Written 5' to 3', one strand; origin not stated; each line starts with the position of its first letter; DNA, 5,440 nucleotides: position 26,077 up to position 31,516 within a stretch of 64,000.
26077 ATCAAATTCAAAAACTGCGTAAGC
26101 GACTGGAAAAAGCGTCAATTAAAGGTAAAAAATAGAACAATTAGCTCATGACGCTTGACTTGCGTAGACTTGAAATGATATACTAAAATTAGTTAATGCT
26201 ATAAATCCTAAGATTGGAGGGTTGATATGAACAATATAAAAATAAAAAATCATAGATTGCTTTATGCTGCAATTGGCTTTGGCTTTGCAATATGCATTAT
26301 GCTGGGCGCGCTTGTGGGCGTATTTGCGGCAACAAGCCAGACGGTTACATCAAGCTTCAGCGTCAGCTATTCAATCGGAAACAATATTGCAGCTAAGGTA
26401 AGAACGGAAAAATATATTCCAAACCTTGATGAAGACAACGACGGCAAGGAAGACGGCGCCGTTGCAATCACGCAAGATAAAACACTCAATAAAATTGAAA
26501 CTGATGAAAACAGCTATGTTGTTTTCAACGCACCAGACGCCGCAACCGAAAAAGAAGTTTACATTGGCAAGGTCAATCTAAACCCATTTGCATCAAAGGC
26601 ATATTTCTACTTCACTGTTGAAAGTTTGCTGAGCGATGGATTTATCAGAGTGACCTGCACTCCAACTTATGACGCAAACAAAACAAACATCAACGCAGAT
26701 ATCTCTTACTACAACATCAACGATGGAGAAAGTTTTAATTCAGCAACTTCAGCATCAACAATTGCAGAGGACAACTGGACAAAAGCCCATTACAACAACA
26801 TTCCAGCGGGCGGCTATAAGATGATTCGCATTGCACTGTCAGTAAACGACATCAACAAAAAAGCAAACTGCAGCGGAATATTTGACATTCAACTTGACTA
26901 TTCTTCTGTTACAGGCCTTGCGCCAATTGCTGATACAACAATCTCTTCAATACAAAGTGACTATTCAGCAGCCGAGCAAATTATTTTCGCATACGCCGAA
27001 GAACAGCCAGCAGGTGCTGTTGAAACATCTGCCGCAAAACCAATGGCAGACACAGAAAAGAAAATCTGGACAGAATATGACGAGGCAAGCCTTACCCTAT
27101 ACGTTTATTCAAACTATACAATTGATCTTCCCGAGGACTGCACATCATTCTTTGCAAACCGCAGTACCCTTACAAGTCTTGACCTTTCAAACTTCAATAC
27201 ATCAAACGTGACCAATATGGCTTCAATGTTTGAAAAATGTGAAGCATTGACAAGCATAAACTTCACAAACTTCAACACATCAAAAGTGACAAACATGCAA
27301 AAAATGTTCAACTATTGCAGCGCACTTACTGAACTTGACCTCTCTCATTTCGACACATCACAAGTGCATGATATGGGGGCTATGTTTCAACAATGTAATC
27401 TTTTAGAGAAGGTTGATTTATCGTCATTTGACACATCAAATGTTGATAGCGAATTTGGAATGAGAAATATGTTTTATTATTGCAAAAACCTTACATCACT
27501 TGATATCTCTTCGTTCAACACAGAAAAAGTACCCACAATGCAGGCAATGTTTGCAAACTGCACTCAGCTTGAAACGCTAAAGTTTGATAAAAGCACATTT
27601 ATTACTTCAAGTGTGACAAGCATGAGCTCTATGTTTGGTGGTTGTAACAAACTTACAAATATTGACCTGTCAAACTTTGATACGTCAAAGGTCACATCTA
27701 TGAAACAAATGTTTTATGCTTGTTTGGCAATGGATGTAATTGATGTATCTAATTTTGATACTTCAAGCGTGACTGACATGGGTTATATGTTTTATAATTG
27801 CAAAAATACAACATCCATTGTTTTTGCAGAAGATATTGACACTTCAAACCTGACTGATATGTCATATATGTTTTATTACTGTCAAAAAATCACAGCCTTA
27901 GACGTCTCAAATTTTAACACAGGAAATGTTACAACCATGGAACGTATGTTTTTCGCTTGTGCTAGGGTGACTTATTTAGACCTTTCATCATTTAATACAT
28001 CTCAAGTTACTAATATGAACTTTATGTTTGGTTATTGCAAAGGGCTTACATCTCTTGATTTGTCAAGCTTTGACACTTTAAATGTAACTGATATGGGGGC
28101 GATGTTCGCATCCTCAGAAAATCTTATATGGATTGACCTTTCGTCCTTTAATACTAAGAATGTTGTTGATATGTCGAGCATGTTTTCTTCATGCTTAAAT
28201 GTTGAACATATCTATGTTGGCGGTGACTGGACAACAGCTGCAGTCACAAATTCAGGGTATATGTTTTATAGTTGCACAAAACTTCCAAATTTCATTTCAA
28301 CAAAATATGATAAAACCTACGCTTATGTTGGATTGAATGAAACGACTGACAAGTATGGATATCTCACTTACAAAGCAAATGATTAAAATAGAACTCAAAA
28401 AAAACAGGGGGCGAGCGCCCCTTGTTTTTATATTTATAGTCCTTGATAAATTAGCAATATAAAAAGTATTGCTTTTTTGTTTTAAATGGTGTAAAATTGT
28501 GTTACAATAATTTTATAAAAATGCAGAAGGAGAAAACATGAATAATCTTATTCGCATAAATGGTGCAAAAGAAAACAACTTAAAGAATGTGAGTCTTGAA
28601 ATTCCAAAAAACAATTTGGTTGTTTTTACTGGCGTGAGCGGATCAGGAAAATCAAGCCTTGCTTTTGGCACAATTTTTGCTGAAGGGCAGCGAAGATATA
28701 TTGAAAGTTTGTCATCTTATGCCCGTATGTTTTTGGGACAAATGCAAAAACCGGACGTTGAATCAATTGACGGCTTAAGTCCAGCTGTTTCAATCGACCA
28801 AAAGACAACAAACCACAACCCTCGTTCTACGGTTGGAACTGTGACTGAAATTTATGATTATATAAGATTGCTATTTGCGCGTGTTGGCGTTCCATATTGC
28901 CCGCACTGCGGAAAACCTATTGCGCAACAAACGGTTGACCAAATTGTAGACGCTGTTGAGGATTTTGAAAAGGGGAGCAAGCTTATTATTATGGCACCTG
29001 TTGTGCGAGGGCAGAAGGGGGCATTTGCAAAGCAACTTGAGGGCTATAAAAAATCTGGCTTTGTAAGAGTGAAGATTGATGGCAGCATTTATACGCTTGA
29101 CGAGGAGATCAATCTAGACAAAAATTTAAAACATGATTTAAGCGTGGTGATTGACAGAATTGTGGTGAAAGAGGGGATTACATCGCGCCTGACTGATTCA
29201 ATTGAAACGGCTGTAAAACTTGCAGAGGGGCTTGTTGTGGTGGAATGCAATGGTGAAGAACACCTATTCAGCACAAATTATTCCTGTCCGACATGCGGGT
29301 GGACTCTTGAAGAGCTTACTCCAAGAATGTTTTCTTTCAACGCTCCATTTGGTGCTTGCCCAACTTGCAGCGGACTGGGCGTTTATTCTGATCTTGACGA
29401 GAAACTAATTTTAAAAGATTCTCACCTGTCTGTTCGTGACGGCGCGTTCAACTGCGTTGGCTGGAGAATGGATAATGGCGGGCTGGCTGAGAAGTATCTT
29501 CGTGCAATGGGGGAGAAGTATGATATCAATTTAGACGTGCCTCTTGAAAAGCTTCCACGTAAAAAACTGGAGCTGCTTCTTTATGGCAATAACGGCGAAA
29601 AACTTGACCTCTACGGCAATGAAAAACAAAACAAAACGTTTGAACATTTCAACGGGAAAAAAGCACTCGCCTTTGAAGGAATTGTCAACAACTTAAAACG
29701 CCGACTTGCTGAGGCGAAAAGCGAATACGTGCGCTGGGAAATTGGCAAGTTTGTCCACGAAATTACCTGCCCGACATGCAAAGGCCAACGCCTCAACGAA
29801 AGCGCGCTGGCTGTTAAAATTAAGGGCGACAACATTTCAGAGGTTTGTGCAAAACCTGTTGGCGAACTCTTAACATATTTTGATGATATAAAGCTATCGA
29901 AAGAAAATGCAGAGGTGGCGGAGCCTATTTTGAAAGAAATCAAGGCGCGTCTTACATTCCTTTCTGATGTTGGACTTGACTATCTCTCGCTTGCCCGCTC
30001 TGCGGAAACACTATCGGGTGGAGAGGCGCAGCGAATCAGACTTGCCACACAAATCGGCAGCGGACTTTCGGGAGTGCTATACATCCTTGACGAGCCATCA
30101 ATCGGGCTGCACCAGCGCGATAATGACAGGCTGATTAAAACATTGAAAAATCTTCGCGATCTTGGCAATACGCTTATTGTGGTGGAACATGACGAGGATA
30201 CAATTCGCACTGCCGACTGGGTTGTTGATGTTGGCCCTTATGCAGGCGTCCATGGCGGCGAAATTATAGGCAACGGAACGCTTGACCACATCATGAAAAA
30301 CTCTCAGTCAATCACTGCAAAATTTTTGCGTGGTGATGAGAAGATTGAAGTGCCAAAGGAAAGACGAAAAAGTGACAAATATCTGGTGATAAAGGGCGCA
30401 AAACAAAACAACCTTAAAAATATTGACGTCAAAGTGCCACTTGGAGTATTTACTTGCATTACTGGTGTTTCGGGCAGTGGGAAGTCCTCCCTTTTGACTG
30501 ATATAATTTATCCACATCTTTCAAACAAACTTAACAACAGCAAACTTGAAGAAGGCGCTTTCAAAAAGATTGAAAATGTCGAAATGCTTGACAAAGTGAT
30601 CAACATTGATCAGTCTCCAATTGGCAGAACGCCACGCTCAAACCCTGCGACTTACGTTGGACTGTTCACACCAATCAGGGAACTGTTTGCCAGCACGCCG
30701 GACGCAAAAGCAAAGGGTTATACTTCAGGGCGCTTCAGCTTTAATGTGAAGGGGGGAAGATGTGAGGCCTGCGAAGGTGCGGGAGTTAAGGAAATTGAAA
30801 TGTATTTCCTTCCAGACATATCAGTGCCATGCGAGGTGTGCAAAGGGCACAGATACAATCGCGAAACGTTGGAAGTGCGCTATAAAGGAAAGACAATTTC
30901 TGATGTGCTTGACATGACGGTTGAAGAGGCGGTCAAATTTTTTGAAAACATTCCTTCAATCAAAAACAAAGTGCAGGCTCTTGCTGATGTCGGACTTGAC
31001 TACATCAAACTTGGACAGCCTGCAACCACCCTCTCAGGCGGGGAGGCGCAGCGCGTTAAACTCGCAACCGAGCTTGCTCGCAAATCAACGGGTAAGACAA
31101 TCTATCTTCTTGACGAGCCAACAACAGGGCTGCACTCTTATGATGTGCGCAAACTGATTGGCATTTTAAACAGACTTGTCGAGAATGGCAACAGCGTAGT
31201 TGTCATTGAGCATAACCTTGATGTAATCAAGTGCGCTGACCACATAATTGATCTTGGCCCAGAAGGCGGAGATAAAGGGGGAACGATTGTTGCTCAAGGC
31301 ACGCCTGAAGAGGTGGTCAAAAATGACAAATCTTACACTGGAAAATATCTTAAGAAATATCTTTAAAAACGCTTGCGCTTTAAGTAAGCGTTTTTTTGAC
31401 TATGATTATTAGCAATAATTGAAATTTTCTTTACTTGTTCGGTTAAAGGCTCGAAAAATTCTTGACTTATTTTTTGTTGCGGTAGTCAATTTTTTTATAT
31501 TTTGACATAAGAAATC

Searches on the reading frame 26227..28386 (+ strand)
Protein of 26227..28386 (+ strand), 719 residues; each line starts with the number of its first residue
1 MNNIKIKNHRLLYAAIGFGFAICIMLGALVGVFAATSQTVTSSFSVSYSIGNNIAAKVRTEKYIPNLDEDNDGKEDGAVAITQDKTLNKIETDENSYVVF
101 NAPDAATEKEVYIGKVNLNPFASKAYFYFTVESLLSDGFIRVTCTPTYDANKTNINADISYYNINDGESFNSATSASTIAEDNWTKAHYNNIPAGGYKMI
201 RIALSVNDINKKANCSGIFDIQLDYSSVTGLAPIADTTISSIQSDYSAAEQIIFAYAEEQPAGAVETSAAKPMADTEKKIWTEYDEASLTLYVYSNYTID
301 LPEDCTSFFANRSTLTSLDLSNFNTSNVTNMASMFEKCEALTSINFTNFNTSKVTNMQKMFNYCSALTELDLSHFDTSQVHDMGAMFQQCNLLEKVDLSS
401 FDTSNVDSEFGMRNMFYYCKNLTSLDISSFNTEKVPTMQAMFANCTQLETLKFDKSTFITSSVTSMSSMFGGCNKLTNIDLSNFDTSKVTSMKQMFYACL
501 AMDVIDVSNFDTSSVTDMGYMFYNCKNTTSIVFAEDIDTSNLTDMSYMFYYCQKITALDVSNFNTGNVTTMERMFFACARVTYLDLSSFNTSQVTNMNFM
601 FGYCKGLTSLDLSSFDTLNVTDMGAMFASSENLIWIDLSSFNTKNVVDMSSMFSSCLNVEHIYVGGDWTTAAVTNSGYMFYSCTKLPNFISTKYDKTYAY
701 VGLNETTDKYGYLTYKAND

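Call 9: search_protein_families(library=pfam, proteins=[window:26227-28386:+], max_evalue=0.001)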
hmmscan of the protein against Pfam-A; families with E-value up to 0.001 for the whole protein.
window:26227-28386:+ (719 aa): 5 families
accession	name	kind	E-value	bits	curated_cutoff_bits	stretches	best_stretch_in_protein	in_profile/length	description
PF03382.20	DUF285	-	1.4e-78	260.8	25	5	304-408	2-102/120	Mycoplasma protein of unknown function, DUF285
PF13855.12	LRR_8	-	1.1e-07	32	27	0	314-374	2-58/61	Leucine rich repeat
PF12799.13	LRR_4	-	1.3e-06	28.9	27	0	314-350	2-34/44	Leucine Rich repeats (2 copies)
PF24758.1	LRR_At5g56370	-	1.8e-06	28.2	27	0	315-399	13-94/227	FBD-associated F-box protein At5g56370, LRR repeats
PF23952.1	LRR_EndoS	-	0.00028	21.5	27.9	0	330-399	46-114/116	Endo-beta-N-acetylglucosaminidase EndoS LRR domain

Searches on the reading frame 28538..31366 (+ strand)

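Call 9: search_protein_families(library=pfam, proteins=[window:28538-31366:+], max_evalue=0.001)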
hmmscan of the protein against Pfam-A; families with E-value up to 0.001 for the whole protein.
window:28538-31366:+ (942 aa): 12 families
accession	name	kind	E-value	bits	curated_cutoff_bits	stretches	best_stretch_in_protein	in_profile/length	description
PF17760.6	UvrA_inter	-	3.8e-39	133.4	23.3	1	131-238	1-108/109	UvrA interaction domain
PF17755.6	UvrA_DNA-bind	-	7.3e-23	81.4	23.2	1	287-403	1-109/110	UvrA DNA-binding domain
PF00005.33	ABC_tran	-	3.1e-21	76.9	25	1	813-863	87-137/137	ABC transporter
PF02463.25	SMC_N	-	2.9e-12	46.9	40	0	631-905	18-210/220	RecF/RecN/SMC N terminal domain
PF13555.12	AAA_29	-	3.4e-07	30.3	27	0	636-667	23-56/61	P-loop containing region of AAA domain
PF20703.3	nSTAND1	-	9.1e-07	29.3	27.1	0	15-81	23-85/379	Novel STAND NTPase 1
PF13304.12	AAA_21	-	4.7e-06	27.3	27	0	828-889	234-295/304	AAA domain, putative AbiEii toxin, Type IV TA system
PF00684.25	DnaJ_CXXCXGXG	-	1.3e-05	25.8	32.7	0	740-771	16-50/65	DnaJ central domain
PF03193.22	RsgA_GTPase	-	3.3e-05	24.2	30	0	7-41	89-122/174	RsgA GTPase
PF13175.12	AAA_15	-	3.4e-05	24.1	32.1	0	630-695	15-65/374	AAA ATPase domain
PF20720.3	nSTAND3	-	0.00044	20.4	27.2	0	21-43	13-35/155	Novel STAND NTPase 3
PF13191.12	AAA_16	-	0.00079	20.4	32.6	0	26-51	25-49/167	AAA ATPase domain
